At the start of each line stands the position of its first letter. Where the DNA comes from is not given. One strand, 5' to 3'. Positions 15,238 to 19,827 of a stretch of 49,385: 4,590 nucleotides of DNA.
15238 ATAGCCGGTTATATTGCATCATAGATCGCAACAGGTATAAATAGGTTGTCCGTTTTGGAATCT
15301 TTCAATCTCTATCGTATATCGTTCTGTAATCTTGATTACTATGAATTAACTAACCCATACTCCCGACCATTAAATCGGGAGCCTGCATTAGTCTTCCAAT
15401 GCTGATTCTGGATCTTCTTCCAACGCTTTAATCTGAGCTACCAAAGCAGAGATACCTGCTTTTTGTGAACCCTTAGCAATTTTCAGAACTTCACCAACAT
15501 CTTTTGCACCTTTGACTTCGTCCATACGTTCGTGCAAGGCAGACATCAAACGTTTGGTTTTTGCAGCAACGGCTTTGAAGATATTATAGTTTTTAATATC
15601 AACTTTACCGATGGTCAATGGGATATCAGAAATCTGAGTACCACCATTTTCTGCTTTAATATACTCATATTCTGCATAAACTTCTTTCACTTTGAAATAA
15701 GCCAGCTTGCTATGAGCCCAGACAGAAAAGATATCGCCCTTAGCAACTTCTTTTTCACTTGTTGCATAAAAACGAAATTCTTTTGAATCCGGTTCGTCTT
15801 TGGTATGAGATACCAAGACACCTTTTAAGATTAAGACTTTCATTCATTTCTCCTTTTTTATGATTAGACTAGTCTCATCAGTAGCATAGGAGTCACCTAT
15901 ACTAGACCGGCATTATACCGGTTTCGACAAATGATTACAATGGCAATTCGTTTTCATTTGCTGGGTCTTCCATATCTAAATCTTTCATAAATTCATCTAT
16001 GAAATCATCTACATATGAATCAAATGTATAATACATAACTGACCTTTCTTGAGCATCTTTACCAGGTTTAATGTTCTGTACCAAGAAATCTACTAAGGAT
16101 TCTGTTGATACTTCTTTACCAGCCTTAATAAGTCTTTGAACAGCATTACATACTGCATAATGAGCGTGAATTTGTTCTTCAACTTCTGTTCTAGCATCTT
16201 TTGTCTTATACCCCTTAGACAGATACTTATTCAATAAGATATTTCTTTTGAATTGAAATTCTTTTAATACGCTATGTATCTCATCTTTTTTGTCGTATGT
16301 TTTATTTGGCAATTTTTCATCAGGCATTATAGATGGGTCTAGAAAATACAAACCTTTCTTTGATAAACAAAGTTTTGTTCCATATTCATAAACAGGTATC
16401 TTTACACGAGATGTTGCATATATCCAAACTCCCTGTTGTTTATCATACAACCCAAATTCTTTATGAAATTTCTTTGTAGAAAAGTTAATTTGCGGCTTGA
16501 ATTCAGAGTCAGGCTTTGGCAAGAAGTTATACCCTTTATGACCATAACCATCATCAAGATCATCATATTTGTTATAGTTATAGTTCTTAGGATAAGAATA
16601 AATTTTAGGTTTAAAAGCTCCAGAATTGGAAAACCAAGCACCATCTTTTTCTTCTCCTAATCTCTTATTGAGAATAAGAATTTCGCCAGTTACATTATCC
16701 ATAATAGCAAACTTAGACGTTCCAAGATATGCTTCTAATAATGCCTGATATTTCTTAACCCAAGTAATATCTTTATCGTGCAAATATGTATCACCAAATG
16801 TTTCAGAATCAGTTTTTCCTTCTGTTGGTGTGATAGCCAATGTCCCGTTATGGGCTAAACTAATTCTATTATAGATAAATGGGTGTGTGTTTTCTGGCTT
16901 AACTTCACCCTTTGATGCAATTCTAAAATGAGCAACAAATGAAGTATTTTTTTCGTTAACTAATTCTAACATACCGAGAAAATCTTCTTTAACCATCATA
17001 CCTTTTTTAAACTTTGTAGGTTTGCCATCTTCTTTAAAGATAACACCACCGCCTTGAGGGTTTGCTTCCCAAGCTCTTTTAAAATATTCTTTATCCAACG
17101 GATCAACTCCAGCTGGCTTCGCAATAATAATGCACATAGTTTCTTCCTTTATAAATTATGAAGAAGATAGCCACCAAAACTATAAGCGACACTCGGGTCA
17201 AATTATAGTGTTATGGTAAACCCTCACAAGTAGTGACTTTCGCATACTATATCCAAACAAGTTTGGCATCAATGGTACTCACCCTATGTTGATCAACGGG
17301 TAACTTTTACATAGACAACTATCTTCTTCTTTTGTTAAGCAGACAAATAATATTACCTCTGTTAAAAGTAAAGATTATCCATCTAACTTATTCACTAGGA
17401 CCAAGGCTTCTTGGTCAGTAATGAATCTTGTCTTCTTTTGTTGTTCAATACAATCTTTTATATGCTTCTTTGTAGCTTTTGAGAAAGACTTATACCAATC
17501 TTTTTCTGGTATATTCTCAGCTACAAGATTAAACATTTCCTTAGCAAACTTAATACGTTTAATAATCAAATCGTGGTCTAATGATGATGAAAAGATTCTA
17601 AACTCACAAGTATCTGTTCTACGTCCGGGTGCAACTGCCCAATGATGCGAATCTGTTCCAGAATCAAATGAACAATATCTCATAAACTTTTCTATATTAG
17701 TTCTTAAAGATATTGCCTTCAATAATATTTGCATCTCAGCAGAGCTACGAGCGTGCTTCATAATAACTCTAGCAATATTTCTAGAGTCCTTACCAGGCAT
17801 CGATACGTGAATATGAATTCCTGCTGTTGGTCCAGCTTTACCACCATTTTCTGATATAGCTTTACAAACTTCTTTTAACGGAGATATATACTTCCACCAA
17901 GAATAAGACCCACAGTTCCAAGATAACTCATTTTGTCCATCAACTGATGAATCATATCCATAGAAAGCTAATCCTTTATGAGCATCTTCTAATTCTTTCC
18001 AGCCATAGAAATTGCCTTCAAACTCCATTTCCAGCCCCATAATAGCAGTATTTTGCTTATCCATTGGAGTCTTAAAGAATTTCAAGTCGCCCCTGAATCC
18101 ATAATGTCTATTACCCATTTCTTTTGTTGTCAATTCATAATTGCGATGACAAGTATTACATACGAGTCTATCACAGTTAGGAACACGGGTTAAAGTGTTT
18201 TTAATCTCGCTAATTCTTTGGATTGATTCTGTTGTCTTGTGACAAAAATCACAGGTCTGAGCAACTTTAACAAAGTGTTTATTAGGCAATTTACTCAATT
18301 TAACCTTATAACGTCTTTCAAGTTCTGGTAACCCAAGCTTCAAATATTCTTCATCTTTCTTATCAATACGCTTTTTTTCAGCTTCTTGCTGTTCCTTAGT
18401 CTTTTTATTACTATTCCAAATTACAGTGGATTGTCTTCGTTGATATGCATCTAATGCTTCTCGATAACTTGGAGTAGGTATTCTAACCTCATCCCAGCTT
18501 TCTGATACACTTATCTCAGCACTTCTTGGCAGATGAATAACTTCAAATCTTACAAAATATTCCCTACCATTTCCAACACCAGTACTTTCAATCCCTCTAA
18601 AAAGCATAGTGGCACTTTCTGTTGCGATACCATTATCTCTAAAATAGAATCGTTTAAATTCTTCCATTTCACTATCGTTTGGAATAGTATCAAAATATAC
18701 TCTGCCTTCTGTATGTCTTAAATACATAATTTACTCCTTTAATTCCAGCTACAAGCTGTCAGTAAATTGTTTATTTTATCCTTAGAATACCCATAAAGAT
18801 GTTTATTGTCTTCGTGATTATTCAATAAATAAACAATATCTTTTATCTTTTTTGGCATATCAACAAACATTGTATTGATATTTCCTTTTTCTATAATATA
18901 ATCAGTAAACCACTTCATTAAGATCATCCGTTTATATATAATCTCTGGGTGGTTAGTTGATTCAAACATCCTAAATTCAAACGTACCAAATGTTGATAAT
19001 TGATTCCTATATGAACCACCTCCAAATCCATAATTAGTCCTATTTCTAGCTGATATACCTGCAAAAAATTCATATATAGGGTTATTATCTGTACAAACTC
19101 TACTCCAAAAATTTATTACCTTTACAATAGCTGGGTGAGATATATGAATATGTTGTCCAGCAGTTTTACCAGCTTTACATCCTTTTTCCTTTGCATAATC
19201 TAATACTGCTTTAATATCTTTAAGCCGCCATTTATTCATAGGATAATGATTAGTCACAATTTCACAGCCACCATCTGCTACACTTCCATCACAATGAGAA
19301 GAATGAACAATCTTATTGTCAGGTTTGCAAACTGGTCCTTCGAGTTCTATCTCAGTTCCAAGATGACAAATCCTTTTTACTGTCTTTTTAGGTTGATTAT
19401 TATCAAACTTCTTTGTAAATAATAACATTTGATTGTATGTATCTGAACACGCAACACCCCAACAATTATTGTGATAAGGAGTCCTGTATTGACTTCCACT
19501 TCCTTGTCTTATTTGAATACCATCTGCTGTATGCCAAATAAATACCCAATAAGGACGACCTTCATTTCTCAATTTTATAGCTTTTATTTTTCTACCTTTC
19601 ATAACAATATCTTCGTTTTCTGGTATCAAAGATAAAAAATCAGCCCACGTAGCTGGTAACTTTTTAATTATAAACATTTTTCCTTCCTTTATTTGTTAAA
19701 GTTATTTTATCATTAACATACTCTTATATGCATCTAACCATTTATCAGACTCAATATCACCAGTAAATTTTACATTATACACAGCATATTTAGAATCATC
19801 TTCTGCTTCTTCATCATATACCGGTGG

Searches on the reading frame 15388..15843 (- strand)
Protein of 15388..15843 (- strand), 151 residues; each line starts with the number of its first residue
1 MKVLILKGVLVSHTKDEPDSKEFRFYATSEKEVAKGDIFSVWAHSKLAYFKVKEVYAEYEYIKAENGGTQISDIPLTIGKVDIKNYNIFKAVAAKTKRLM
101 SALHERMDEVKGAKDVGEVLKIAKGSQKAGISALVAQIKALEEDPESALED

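Call 11: search_protein_families(library=phrogs, proteins=[window:15388-15843:-], max_evalue=0.001)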
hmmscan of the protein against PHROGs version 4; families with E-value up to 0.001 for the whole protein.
window:15388-15843:- (151 aa): 0 families

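Call 14: find_encoding_contigs(protein=window:15388-15843:-, flank=10000, max_places=10)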
Protein window:15388-15843:- (151 aa): 9 contigs read that carry it; 2 places shown.
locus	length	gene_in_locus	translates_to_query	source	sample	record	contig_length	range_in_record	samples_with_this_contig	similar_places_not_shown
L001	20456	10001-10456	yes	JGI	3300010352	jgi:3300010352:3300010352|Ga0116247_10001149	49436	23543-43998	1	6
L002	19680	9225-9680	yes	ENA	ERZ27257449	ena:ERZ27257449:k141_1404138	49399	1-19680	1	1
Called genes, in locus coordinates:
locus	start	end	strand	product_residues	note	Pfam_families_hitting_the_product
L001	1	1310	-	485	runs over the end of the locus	-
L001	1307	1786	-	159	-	-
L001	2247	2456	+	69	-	-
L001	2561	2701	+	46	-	-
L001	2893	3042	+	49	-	-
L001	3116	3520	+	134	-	-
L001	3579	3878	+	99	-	-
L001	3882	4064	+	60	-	-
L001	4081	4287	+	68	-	-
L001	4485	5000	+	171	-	-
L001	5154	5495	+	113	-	-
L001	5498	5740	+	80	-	-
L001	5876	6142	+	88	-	-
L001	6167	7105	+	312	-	-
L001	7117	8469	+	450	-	-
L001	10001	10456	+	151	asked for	-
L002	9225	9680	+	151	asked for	-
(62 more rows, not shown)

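Call 72: search_protein_families(library=pfam, proteins=[window:15388-15843:-], max_evalue=0.01)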
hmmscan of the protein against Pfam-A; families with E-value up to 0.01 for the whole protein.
window:15388-15843:- (151 aa): 0 families

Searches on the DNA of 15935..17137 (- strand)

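Call 20: search_rna_families(sources=[L003, L004, L005, L006, L007, L008], threshold=gathering)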
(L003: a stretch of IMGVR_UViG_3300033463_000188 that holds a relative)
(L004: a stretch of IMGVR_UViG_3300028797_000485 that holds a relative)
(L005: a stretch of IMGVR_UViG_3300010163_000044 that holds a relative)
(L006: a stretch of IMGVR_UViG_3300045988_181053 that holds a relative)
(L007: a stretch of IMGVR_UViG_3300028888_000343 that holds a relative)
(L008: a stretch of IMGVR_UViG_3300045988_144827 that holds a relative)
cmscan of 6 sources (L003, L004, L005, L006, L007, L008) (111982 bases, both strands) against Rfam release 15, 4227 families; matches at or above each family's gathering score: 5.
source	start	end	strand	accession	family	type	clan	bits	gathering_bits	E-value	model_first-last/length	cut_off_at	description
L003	14763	14835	+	RF00005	tRNA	Gene; tRNA;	CL00001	59.5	29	4.2e-10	1-71/71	no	tRNA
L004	14763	14835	+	RF00005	tRNA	Gene; tRNA;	CL00001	59.5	29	4.2e-10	1-71/71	no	tRNA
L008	6312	6393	+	RF00005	tRNA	Gene; tRNA;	CL00001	56.9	29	2.2e-09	1-71/71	no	tRNA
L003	15025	15095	+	RF00005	tRNA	Gene; tRNA;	CL00001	46.9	29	1.2e-06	1-71/71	no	tRNA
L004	15025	15095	+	RF00005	tRNA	Gene; tRNA;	CL00001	46.9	29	1.2e-06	1-71/71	no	tRNA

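Call 78: search_rna_families(source=L160, start=13700, end=15000, threshold=evalue, max_evalue=5, show_alignments=3)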
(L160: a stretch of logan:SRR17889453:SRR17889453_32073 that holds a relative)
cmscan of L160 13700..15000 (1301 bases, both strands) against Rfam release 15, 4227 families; matches with E-value up to 5: 8.
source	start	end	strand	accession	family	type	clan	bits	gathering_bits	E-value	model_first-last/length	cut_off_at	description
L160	14462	14534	+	RF00005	tRNA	Gene; tRNA;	CL00001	58.7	29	8.1e-12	1-71/71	no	tRNA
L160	14843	14930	-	RF00616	LhrC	Gene; sRNA;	CL00114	20.8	110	2.9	1-111/111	no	Listeria LhrC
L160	14869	14977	+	RF01054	preQ1-II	Cis-reg; riboswitch;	-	20.5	47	1.8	1-99/99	no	PreQ1-II (pre queuosine) riboswitch aptamer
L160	14808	14953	-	RF02634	EF3314_EF3315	Gene; sRNA;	-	19.9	100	0.066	1-141/141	no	Enterococcus sRNA EF3314_EF3315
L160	14884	14925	+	RF04343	Plastid-psbA-2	Cis-reg;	CL00153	18.9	55.8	1.7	1-60/60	no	Plastid-psbA-2 3UTR RNA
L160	14880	14921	-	RF04343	Plastid-psbA-2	Cis-reg;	CL00153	17.8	55.8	3.2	1-60/60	no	Plastid-psbA-2 3UTR RNA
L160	14948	14970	+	RF01647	ceN61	Gene; snRNA; snoRNA; CD-box;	-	15.9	60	3.5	1-72/72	no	Caenorhabditis snoRNA ceN61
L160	14540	14628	+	RF01745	manA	Cis-reg;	-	15.2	55.2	0.36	1-192/192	no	manA RNA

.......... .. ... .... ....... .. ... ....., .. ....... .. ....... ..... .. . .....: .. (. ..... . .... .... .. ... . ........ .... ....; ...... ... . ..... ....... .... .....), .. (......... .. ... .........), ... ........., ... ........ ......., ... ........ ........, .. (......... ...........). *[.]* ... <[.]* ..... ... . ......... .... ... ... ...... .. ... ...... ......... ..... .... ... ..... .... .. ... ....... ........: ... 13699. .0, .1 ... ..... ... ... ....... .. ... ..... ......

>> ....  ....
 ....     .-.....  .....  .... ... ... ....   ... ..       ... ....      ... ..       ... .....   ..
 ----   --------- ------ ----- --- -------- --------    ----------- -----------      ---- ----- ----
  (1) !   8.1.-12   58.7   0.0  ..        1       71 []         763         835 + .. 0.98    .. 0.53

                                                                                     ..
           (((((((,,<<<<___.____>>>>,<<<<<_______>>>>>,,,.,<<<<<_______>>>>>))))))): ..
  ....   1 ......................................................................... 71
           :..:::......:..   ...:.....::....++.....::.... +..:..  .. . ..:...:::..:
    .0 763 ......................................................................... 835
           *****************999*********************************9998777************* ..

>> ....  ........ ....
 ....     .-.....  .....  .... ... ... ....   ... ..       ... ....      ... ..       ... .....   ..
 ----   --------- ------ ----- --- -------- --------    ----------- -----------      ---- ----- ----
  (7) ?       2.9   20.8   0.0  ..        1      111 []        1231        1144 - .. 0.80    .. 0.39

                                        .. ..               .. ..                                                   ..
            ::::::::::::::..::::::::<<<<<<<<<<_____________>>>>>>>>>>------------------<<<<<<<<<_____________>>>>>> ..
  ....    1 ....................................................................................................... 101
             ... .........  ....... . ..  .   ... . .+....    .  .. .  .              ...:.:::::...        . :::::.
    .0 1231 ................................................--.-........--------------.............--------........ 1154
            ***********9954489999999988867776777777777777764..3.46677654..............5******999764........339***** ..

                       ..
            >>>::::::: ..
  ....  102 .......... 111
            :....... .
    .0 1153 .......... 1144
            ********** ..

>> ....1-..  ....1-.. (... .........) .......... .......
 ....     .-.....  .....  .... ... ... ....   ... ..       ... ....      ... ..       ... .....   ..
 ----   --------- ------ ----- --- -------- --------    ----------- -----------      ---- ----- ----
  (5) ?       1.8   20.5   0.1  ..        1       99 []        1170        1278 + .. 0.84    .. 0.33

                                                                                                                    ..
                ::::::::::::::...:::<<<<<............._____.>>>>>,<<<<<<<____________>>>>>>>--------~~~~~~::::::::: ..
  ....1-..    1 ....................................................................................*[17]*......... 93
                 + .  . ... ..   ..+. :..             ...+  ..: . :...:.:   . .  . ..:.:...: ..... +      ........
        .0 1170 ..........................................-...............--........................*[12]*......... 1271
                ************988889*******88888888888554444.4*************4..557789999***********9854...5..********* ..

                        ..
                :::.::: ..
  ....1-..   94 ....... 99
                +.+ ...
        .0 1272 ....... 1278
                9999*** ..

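Call 86: search_rna_families(source=L005, start=9800, end=10100, threshold=evalue, max_evalue=10, show_alignments=2)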
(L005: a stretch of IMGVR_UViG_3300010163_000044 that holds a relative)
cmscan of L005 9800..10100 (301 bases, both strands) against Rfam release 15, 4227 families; matches with E-value up to 10: 1.
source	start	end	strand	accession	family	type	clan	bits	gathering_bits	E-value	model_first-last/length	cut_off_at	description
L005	9835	9854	-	RF01364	CRISPR-DR51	Gene; CRISPR;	-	16.5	45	7.1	1-38/38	no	CRISPR RNA direct repeat element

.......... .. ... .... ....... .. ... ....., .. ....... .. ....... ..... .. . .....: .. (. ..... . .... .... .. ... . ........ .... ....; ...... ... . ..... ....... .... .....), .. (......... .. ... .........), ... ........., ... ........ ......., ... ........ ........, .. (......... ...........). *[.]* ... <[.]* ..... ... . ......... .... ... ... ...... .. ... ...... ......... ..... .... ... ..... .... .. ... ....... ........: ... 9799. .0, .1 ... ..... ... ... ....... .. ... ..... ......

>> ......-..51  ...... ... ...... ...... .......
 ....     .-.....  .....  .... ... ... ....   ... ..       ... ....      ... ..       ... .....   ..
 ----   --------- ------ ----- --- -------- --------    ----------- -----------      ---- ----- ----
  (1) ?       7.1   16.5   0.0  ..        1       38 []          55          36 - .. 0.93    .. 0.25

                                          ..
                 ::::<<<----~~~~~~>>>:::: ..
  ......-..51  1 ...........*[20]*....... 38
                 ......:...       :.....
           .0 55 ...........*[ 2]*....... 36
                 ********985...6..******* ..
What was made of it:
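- Tried and rejected: The arrays of relatives gave nothing either (calls 20, 78, 86).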

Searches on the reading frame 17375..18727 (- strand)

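Call 11: search_protein_families(library=phrogs, proteins=[window:17375-18727:-], max_evalue=0.001)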
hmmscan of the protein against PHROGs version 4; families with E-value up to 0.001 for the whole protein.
window:17375-18727:- (450 aa): 0 families

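Call 72: search_protein_families(library=pfam, proteins=[window:17375-18727:-], max_evalue=0.01)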
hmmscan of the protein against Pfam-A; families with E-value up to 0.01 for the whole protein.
window:17375-18727:- (450 aa): 3 families
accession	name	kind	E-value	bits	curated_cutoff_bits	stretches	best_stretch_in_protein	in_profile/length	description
PF12224.13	Amidoligase_2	-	0.00013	22.4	22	0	279-337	86-143/245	Putative amidoligase enzyme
PF22113.1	Mtrc-MtrF_II-IV_dom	-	0.0048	16.9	30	1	147-198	72-131/176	Outer membrane cytochrome MtrC/MtrF-like, domains II/IV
PF14537.11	Cytochrom_c3_2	-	0.008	17.1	25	0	154-199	24-69/79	Cytochrome c3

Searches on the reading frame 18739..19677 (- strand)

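Call 72: search_protein_families(library=pfam, proteins=[window:18739-19677:-], max_evalue=0.01)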
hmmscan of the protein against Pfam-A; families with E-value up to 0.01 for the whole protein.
window:18739-19677:- (312 aa): 1 family
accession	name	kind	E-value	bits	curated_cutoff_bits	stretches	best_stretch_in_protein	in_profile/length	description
PF12224.13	Amidoligase_2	-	6.9e-05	23.3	22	0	137-181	75-119/245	Putative amidoligase enzyme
